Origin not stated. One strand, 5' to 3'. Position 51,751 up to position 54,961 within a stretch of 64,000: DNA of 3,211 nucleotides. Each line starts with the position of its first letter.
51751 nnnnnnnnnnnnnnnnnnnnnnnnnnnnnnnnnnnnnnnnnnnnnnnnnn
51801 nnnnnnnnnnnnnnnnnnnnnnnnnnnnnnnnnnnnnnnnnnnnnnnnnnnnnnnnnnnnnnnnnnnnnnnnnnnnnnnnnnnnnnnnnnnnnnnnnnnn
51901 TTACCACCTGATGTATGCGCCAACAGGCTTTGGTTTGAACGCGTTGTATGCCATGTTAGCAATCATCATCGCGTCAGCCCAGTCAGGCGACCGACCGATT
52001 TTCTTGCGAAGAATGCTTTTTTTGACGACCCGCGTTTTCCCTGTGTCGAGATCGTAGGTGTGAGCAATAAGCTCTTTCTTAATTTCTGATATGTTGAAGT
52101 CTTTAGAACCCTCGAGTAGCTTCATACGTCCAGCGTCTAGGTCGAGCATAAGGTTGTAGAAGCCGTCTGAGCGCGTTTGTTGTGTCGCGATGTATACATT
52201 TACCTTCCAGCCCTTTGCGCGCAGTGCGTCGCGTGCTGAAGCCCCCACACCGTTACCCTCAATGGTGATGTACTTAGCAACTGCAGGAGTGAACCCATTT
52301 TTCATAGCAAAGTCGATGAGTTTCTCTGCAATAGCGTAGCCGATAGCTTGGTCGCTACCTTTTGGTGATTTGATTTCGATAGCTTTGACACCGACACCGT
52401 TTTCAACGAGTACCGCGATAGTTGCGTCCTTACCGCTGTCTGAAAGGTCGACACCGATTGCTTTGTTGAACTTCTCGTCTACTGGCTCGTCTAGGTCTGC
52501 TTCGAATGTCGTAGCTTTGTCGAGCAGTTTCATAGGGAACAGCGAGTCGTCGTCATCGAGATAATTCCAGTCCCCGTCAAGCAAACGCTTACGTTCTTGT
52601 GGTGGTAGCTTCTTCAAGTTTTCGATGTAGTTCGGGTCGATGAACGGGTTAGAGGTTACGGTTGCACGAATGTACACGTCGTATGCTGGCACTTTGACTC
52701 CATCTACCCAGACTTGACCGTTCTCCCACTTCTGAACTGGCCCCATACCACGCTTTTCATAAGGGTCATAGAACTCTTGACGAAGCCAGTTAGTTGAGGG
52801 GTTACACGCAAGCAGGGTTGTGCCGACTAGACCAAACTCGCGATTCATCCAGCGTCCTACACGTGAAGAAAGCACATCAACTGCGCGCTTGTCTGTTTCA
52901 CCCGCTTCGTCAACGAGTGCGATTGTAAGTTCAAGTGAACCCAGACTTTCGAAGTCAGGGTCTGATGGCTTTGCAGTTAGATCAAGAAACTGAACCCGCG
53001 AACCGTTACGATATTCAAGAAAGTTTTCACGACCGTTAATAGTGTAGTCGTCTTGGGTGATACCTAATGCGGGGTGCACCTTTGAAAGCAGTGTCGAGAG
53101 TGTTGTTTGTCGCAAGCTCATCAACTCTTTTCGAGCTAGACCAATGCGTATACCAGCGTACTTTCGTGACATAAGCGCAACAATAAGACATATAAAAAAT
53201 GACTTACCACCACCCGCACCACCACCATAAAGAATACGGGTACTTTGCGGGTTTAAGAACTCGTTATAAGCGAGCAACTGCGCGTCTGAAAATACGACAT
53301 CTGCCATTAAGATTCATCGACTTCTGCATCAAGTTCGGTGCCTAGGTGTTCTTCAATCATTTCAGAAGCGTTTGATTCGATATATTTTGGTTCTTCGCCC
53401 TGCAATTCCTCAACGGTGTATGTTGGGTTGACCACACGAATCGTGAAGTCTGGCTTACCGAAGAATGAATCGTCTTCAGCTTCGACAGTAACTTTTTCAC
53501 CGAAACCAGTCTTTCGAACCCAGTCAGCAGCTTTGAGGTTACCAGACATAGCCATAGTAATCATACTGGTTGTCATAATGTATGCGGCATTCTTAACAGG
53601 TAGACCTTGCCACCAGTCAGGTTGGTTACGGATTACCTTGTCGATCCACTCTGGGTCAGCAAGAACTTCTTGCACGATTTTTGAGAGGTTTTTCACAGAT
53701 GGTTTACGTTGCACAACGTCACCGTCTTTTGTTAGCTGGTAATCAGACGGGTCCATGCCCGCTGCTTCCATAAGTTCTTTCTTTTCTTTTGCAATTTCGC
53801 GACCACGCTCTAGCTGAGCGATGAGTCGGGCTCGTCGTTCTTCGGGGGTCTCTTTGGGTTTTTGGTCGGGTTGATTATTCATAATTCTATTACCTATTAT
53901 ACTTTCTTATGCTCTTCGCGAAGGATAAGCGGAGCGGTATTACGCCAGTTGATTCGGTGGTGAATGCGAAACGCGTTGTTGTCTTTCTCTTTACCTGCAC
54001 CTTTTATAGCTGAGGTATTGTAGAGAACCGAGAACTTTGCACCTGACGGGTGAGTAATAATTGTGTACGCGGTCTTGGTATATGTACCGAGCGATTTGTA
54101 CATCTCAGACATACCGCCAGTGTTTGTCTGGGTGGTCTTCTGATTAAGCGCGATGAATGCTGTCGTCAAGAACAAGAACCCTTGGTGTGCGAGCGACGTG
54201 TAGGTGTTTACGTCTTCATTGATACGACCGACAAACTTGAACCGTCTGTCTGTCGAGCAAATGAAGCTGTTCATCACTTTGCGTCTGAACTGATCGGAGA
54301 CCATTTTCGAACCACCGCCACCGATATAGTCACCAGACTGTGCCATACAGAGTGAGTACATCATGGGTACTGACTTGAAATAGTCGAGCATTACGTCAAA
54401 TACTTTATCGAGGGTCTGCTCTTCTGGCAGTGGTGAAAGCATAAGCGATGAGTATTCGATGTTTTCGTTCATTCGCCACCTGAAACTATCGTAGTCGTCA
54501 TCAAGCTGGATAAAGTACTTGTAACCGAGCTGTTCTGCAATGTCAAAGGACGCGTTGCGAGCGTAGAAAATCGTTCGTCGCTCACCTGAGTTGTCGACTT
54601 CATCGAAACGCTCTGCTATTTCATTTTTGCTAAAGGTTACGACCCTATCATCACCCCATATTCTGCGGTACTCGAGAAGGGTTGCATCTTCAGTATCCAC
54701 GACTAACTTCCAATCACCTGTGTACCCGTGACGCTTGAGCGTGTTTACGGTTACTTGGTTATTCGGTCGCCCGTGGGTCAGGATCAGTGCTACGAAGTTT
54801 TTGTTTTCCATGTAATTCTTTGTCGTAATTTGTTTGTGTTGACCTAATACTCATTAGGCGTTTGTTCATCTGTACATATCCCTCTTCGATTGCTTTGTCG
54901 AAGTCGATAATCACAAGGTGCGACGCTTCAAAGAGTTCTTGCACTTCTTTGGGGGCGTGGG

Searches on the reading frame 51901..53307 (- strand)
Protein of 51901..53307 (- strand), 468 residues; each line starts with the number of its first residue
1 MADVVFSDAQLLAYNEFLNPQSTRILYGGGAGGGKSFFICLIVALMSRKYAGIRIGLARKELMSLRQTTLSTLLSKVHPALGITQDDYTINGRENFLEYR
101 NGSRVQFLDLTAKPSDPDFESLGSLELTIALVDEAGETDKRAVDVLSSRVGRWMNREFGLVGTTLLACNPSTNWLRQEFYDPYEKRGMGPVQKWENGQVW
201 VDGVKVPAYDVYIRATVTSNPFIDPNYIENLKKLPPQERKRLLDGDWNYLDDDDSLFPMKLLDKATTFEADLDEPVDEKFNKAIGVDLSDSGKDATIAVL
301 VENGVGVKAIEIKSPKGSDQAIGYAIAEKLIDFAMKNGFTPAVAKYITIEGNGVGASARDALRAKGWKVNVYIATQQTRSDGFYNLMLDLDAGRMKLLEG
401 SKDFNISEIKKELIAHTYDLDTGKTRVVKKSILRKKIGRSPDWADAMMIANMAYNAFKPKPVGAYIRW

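Call 9: search_protein_families(library=pfam, proteins=[window:51901-53307:-], max_evalue=0.001)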
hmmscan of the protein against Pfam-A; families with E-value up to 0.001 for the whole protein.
window:51901-53307:- (468 aa): 0 families

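Call 75: search_protein_families(library=phrogs, proteins=[window:51901-53307:-], max_evalue=0.001)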
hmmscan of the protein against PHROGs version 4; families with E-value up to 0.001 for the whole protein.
window:51901-53307:- (468 aa): 3 families
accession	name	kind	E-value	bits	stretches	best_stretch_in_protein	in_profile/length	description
phrog_2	-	head and packaging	1.4e-31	111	1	10-455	270-593/807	terminase large subunit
phrog_979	-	head and packaging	9.8e-24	85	1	16-294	160-448/642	terminase large subunit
phrog_3717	-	head and packaging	2.7e-06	28.1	1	14-152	15-149/277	terminase large subunit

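Call 78: search_dna_similar(query=window:51901-53307:-, collection=phages, mode=protein, max_evalue=0.00001, max_rows=15)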
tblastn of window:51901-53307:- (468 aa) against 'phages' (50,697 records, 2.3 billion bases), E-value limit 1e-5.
Records with a match: 14; places in all: 14; records where one place covers at least 80% of the query: 4.
Best place of each record, by identity: <60% 14.
By first word of the organism name: Polaribacter 4; Bacteroides 3; Cellulophaga 2; Flavobacterium 2; Bacteriophage 2; Thiohalocapsa 1.
By host as written in the record: - 7; Cellulophaga baltica #10 2; Flavobacterium sp. 2; Bacteroides salyersiae BG8 2; Bacteroides caecimuris 1.
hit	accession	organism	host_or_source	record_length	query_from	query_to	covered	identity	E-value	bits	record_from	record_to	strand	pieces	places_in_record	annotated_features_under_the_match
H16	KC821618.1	Cellulophaga phage phi10:1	Cellulophaga baltica #10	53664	40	449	88%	28.8%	6e-24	111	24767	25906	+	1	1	terminase large subunit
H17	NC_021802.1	Cellulophaga phage phi10:1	Cellulophaga baltica #10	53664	40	449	88%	28.8%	6e-24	111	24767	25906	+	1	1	terminase large subunit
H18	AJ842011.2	Flavobacterium phage 11b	Flavobacterium sp.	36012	81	460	81%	27.6%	2e-18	94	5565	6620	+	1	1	terminase large subunit | Terminase_3; Region: Phage terminase large subunit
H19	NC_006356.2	Flavobacterium phage 11b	Flavobacterium sp.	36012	81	460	81%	27.6%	2e-18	94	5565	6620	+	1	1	terminase large subunit | Terminase_3; Region: Phage terminase large subunit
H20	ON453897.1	Bacteroides phage Versailles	Bacteroides caecimuris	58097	21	232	45%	38.2%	5e-28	124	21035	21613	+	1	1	terminase large subunit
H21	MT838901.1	Bacteriophage sp.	human fecal samples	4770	10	232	48%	33.9%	2e-19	97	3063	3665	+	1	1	record has no annotation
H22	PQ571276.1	Bacteroides phage BS-TP3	Bacteroides salyersiae BG8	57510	10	232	48%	33.9%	3e-19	97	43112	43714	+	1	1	terminase large subunit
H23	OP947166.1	Thiohalocapsa phage LS06-2018-MD04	-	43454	174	450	59%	26.0%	7e-11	71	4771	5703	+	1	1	DarB-like antirestriction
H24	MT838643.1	Bacteriophage sp.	human fecal samples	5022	3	233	49%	30.1%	2e-13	79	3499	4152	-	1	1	record has no annotation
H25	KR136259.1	Polaribacter phage P12002L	seawater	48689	76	231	33%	39.1%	4e-25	115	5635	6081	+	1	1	terminase large subunit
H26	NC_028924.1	Polaribacter phage P12002L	seawater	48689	76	231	33%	39.1%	4e-25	115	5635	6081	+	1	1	terminase large subunit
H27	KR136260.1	Polaribacter phage P12002S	seawater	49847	76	231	33%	39.1%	4e-25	115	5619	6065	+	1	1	terminase large subunit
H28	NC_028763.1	Polaribacter phage P12002S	seawater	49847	76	231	33%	39.1%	4e-25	115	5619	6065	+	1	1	terminase large subunit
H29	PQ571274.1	Bacteroides phage BS-TP1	Bacteroides salyersiae BG8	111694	85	179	20%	40.0%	1e-11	73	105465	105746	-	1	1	terminase large subunit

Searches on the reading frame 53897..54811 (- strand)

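Call 75: search_protein_families(library=phrogs, proteins=[window:53897-54811:-], max_evalue=0.001)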
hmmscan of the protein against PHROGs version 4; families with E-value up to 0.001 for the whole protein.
window:53897-54811:- (304 aa): 2 families
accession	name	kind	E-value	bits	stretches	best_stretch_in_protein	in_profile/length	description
phrog_842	-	other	2.5e-60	205.5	1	3-297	2-259/270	beta-glucosyl-HMC-alpha-glucosyltransferase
phrog_31222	-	unknown function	3e-13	50.8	1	211-303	2-81/90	-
